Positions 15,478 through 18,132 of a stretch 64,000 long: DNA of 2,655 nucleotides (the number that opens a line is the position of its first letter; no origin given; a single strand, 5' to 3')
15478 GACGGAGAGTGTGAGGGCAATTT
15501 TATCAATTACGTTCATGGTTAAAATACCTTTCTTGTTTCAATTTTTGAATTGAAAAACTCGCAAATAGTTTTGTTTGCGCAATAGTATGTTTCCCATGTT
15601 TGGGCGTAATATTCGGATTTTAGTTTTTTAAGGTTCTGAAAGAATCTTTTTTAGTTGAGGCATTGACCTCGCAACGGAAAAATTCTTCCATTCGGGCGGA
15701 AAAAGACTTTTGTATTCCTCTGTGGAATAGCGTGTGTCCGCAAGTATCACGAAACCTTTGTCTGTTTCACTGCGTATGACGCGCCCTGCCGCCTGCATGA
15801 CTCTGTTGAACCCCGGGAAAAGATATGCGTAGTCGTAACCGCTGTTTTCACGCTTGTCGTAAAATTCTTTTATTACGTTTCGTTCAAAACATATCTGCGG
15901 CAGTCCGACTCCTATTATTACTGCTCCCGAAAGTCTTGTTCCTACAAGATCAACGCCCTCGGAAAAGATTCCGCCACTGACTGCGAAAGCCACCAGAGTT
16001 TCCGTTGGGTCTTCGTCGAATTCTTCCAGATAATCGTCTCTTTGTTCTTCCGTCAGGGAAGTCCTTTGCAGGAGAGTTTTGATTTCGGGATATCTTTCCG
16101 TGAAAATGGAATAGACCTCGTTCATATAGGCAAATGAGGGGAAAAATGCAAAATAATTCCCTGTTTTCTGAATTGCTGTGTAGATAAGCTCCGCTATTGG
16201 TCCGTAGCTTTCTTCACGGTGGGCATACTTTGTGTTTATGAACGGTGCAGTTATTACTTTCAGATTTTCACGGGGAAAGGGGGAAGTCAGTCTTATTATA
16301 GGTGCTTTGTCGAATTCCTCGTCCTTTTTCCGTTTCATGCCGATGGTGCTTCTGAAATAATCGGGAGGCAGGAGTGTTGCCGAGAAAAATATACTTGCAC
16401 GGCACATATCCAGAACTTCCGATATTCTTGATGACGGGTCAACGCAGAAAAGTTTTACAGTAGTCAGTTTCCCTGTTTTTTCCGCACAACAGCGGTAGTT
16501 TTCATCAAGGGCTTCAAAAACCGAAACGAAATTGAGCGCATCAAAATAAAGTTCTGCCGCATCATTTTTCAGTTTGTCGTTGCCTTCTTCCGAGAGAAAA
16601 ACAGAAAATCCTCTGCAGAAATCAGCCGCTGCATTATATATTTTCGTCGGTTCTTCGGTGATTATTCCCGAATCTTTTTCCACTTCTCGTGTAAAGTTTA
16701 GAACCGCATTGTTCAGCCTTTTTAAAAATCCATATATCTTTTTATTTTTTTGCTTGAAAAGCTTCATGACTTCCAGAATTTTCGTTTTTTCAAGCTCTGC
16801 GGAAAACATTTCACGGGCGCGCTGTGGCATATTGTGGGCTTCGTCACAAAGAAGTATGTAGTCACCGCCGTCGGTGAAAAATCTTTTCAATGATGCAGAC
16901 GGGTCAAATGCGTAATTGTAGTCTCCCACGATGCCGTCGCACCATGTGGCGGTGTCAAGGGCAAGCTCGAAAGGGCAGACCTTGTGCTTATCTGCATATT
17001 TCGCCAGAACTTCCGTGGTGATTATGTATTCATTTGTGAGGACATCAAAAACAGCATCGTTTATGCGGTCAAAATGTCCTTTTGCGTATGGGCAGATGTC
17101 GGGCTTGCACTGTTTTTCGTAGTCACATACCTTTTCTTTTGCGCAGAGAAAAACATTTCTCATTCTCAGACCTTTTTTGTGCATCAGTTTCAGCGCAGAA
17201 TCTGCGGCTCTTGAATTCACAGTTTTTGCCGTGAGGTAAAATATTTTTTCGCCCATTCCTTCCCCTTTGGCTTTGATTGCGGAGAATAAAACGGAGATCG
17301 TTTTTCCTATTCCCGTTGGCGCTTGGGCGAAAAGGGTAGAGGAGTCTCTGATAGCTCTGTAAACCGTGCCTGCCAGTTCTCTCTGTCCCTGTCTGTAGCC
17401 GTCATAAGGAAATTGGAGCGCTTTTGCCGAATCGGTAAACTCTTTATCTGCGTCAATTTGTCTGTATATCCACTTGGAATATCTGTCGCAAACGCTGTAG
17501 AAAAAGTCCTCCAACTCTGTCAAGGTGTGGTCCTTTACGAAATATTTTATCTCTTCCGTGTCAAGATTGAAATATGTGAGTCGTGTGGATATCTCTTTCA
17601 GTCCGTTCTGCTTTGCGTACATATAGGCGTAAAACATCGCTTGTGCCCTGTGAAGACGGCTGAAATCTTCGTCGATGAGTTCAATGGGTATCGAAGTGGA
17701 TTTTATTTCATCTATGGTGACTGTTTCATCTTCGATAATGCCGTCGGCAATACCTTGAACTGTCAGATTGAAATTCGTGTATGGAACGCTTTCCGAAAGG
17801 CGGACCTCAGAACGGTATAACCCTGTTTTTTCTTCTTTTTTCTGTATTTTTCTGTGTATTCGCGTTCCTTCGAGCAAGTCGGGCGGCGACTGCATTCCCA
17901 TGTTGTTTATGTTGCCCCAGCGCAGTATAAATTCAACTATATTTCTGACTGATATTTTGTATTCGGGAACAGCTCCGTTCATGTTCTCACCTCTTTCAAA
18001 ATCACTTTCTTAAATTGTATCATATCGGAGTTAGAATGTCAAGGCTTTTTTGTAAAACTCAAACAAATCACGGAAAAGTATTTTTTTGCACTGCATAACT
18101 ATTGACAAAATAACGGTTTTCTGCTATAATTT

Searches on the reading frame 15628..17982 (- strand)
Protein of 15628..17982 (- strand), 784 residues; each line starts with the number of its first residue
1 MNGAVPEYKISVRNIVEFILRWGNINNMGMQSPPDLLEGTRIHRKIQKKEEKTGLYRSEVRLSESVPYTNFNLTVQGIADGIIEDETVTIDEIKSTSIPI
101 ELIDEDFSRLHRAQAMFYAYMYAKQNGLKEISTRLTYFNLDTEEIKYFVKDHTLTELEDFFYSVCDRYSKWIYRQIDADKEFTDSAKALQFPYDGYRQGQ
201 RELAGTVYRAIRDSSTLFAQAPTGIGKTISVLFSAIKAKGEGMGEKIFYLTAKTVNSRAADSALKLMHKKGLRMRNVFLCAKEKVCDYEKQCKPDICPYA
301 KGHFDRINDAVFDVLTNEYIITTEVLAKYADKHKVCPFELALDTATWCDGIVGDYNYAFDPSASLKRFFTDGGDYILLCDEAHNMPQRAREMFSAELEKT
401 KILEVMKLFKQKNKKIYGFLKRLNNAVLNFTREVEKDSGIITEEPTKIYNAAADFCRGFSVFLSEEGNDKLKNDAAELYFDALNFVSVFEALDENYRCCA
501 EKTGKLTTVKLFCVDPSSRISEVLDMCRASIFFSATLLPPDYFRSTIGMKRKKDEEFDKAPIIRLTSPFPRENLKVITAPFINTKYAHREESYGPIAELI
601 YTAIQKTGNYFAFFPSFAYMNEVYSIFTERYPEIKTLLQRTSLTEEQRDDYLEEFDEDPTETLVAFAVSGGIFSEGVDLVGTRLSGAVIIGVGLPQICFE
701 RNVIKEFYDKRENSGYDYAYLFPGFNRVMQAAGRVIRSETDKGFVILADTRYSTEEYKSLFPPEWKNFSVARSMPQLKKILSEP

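Call 19: search_protein_families(library=pfam, proteins=[window:15628-17982:-])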
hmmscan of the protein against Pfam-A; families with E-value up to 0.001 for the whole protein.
window:15628-17982:- (784 aa): 3 families
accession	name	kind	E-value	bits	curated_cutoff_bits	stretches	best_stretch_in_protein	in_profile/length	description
PF13307.12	Helicase_C_2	-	5.8e-40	137.6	25.3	1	605-767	7-169/170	Helicase C-terminal domain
PF06733.21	DEAD_2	-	5e-12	46.2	21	1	283-401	55-171/172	DEAD_2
PF06777.17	HBB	-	0.00069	19.7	30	0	507-586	119-188/190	Helical and beta-bridge domain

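Call 71: find_homologous_proteins(query=window:15628-17982:-, max_evalue=1e-100)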
Query window:15628-17982:- (784 aa): 7941 proteins with E <= 1e-100 among 8000 candidates; the best 120 are listed.
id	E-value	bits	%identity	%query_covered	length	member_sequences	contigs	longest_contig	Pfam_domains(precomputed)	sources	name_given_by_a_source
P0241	0.0e+0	1689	93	99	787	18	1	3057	PF06733.22,PF13307.13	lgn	-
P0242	0.0e+0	1539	84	100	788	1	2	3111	PF06733.22,PF13307.13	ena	-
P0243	0.0e+0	1534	84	99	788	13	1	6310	PF06733.22,PF13307.13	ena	-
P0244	0.0e+0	1525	84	99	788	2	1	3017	PF06733.22,PF13307.13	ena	-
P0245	0.0e+0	1510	83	99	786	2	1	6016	PF06733.22,PF13307.13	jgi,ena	-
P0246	0.0e+0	1486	80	99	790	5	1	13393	PF06733.22,PF13307.13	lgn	-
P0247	0.0e+0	1481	82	99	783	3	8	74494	PF06733.22,PF13307.13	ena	-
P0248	0.0e+0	1242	67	99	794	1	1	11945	PF06733.22,PF13307.13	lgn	-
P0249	1.0e-265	902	54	97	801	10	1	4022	PF06733.22,PF13307.13,PF04851.22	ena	-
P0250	1.2e-262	892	52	99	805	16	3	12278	PF06733.22,PF00270.36,PF13307.13,PF04851.22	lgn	-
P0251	4.7e-250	850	51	98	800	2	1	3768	PF06733.22,PF00270.36,PF13307.13,PF04851.22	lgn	-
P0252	5.2e-246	837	49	100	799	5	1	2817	PF06733.22,PF13307.13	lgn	-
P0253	3.0e-245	834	48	99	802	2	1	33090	PF06733.22,PF00270.36,PF13307.13,PF04851.22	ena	-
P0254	3.4e-245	834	49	99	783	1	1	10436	PF06733.22,PF00270.36,PF13307.13,PF04851.22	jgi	-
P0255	2.4e-244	831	50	99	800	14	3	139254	PF06733.22,PF00270.36,PF13307.13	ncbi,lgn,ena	-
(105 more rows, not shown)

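Call 72: find_encoding_contigs(protein=P0247, flank=10000, max_places=3)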
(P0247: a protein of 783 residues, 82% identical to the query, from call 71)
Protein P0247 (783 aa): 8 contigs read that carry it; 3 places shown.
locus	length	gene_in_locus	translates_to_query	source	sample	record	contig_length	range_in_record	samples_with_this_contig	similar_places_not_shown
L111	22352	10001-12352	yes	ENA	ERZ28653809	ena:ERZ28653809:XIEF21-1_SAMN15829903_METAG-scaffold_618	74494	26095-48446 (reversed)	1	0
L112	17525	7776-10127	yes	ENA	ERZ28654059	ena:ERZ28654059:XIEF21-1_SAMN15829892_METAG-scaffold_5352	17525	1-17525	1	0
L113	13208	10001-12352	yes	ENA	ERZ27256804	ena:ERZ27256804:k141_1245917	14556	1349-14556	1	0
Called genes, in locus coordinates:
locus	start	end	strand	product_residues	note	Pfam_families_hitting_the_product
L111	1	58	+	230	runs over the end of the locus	-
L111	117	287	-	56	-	-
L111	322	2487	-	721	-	PF01926:MMR_HSR1, PF02421:FeoB_N, PF17910:FeoB_Cyto, PF07670:Gate, PF07664:FeoB_C, PF07670:Gate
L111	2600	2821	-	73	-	PF04023:FeoA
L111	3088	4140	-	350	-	-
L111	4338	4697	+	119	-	PF01325:Fe_dep_repress (weak), PF02742:Fe_dep_repr_C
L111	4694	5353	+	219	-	PF07314:Lit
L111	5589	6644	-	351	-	PF20720:nSTAND3 (weak)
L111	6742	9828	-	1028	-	PF22907:Ams1-like_1st, PF01074:Glyco_hydro_38N, PF09261:Alpha-mann_mid, PF07748:Glyco_hydro_38C, PF17677:Glyco_hydro38C2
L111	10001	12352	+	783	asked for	PF06733:DEAD_2, PF13307:Helicase_C_2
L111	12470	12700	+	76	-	PF04070:DUF378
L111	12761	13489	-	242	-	PF08032:SpoU_sub_bind, PF00588:SpoU_methylase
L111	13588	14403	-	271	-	PF12833:HTH_18, PF00165:HTH_AraC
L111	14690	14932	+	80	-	PF03840:SecG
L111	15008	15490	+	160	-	-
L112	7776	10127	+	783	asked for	PF06733:DEAD_2, PF13307:Helicase_C_2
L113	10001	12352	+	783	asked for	PF06733:DEAD_2, PF13307:Helicase_C_2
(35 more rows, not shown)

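Call 73: find_encoding_contigs(protein=P0246, flank=10000, max_places=2)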
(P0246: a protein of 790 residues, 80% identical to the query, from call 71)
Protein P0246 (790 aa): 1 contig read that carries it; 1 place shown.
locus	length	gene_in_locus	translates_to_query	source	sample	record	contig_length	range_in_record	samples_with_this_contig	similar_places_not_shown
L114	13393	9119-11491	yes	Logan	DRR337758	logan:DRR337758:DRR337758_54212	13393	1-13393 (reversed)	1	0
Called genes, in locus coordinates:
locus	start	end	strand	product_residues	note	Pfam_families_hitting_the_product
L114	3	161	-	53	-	?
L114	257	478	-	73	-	PF04023:FeoA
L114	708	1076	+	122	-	PF01325:Fe_dep_repress (weak), PF02742:Fe_dep_repr_C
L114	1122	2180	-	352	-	-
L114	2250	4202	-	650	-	PF14871:GHL6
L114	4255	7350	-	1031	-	PF22907:Ams1-like_1st, PF01074:Glyco_hydro_38N, PF09261:Alpha-mann_mid, PF07748:Glyco_hydro_38C, PF17677:Glyco_hydro38C2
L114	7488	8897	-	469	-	-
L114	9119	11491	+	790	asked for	PF06733:DEAD_2, PF13307:Helicase_C_2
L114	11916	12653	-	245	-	PF08032:SpoU_sub_bind, PF00588:SpoU_methylase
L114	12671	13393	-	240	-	?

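Call 74: find_encoding_contigs(protein=P0241, flank=10000, max_places=2)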
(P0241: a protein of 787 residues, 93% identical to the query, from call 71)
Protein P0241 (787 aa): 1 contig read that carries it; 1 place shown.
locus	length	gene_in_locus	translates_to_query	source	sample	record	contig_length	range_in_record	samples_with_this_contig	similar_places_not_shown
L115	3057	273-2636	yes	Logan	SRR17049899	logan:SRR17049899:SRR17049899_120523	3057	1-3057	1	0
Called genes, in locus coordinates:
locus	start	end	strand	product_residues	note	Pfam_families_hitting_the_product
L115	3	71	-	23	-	?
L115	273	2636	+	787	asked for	PF06733:DEAD_2, PF13307:Helicase_C_2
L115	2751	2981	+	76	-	PF04070:DUF378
